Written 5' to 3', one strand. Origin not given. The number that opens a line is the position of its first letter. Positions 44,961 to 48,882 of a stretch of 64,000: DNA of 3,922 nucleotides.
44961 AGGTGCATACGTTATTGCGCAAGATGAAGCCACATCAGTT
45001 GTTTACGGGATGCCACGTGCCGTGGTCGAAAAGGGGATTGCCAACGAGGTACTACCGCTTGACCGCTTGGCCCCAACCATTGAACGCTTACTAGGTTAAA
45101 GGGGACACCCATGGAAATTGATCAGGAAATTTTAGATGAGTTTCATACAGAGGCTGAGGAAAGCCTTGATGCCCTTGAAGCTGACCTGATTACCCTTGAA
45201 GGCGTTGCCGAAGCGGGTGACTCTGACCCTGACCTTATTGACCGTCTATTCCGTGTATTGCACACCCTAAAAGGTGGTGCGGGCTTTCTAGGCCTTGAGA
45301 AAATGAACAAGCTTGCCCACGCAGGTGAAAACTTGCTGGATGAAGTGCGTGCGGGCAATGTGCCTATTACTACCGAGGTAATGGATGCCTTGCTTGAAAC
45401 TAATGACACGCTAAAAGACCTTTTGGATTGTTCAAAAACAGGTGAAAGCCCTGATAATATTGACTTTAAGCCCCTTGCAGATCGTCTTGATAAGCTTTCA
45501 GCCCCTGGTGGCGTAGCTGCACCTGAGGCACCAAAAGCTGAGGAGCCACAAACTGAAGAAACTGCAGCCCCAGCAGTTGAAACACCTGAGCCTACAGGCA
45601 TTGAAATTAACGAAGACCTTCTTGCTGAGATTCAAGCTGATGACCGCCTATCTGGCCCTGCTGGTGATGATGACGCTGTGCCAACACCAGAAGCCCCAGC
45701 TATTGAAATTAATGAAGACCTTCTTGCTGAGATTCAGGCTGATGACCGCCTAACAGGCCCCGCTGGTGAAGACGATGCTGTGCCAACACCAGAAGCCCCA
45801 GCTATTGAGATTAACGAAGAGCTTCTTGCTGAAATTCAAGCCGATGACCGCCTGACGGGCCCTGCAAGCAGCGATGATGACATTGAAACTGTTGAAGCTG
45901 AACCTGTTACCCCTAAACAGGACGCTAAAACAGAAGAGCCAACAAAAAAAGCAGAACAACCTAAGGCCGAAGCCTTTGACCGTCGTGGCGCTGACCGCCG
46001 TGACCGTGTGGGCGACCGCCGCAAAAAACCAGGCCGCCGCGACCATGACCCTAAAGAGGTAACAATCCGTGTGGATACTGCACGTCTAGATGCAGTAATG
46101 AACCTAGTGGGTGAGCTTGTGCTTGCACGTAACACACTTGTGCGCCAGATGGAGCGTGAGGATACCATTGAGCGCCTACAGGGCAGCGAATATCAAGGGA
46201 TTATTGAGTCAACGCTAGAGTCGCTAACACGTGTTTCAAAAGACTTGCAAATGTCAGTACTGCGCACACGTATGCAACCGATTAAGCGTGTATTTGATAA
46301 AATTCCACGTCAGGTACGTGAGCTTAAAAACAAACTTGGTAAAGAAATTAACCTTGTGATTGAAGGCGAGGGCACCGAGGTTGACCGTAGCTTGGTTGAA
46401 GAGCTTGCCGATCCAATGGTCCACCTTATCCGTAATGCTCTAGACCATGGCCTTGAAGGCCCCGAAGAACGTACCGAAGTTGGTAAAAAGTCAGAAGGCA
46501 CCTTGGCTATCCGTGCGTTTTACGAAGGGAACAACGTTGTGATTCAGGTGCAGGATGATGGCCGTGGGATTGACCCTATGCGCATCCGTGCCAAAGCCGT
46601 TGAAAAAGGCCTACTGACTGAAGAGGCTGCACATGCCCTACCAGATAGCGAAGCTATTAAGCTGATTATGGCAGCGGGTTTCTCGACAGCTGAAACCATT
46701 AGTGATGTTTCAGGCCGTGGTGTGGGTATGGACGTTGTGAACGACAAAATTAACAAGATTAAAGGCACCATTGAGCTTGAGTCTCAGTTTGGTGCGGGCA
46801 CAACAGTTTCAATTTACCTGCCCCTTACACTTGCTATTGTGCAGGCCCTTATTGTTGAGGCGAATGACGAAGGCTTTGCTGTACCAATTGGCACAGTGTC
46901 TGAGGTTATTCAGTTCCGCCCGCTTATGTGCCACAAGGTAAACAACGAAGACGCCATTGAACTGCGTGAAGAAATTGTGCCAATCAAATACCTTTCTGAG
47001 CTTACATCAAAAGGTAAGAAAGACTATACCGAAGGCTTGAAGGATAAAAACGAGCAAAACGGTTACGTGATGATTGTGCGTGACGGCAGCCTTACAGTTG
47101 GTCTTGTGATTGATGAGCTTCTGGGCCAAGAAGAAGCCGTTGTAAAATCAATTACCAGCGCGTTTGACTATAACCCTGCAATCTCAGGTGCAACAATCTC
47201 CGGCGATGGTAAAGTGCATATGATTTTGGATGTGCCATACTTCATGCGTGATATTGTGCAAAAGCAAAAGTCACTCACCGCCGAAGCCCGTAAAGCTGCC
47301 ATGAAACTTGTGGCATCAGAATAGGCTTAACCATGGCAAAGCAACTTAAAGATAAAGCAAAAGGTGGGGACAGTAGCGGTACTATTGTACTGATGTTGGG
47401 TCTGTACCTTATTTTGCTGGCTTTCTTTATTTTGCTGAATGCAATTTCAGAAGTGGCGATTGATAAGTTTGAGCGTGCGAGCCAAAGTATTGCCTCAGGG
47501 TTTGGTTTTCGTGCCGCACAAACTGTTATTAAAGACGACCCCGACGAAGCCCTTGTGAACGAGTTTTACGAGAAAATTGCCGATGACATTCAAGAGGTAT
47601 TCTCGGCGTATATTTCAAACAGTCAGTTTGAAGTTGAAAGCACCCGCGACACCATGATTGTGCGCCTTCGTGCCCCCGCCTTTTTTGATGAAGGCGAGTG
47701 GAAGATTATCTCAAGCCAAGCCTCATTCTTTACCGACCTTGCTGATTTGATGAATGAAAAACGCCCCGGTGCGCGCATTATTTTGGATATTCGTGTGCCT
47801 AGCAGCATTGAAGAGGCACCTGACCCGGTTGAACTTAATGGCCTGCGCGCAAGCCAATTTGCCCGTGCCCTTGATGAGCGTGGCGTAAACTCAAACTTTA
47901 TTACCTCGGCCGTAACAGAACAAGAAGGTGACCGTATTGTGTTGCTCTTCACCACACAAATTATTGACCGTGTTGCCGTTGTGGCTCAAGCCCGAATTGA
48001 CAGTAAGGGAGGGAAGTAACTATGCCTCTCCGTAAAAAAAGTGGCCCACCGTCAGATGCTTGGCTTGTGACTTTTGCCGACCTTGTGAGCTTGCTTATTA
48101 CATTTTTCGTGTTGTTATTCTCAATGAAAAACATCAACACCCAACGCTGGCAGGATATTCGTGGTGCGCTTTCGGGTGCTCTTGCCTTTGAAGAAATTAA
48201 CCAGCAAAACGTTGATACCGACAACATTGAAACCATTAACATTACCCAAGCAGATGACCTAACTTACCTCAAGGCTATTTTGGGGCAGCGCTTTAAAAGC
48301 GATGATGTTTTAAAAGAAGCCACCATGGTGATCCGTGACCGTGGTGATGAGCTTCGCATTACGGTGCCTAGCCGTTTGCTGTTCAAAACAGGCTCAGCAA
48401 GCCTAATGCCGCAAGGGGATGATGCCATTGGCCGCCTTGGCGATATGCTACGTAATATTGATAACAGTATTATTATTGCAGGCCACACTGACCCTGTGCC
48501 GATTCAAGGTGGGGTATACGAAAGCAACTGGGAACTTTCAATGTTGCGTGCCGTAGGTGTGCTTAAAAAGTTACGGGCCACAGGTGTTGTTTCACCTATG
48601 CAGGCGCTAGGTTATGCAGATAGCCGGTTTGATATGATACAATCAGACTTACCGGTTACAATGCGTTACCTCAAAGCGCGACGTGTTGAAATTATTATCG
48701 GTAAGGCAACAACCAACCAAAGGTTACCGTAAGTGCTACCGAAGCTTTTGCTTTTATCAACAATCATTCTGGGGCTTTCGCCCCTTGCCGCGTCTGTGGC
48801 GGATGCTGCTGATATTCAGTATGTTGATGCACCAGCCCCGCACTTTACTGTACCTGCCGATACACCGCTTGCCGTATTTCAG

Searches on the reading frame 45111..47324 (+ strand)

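Call 48: search_protein_families(library=pfam, proteins=[window:45111-47324:+], max_evalue=0.0001)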
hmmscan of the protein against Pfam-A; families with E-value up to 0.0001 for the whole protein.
window:45111-47324:+ (737 aa): 4 families
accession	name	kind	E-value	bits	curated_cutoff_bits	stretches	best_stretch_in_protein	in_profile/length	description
PF01584.24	CheW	-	1.6e-21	76.8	23.5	1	578-713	1-135/138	CheW-like domain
PF02518.31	HATPase_c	-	6.9e-17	62.3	26.4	1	435-573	5-110/111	Histidine kinase-, DNA gyrase B-, and HSP90-like ATPase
PF01627.28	Hpt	-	5.6e-16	59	24.6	1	6-101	1-81/84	Hpt domain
PF02895.20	H-kinase_dim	-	3.8e-14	53.3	23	1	318-385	3-67/68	Signal transducing histidine kinase, homodimeric domain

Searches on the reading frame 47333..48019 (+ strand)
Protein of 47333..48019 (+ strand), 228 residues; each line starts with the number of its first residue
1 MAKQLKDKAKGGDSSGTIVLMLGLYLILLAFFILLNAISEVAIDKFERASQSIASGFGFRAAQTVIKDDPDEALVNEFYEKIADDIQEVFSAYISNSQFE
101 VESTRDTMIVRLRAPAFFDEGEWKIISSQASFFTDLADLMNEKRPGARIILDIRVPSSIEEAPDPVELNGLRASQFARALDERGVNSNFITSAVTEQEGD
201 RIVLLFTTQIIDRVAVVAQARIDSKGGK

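Call 48: search_protein_families(library=pfam, proteins=[window:47333-48019:+], max_evalue=0.0001)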
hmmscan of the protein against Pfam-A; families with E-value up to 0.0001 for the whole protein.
window:47333-48019:+ (228 aa): 1 family
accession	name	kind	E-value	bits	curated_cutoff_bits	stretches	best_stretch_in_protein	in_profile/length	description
PF13677.11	MotB_plug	-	2.4e-05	24.2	24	1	27-57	28-58/58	Membrane MotB of proton-channel complex MotA/MotB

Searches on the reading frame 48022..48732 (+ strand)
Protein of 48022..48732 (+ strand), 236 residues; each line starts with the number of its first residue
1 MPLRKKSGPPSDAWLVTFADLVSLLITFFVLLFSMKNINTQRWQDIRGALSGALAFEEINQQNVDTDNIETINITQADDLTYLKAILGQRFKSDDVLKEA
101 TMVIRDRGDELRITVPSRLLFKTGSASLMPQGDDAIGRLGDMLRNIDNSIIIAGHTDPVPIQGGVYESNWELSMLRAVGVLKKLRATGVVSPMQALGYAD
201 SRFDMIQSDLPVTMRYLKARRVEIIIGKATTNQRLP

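Call 50: search_protein_families(library=pfam, proteins=[window:48022-48732:+], max_evalue=0.0001)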
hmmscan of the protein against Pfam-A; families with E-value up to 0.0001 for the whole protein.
window:48022-48732:+ (236 aa): 2 families
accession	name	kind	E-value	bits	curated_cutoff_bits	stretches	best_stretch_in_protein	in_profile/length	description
PF13677.11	MotB_plug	-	1.1e-14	54.2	24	1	7-53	11-57/58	Membrane MotB of proton-channel complex MotA/MotB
PF00691.25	OmpA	-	3.4e-08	34.2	27.2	1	120-192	1-72/98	OmpA family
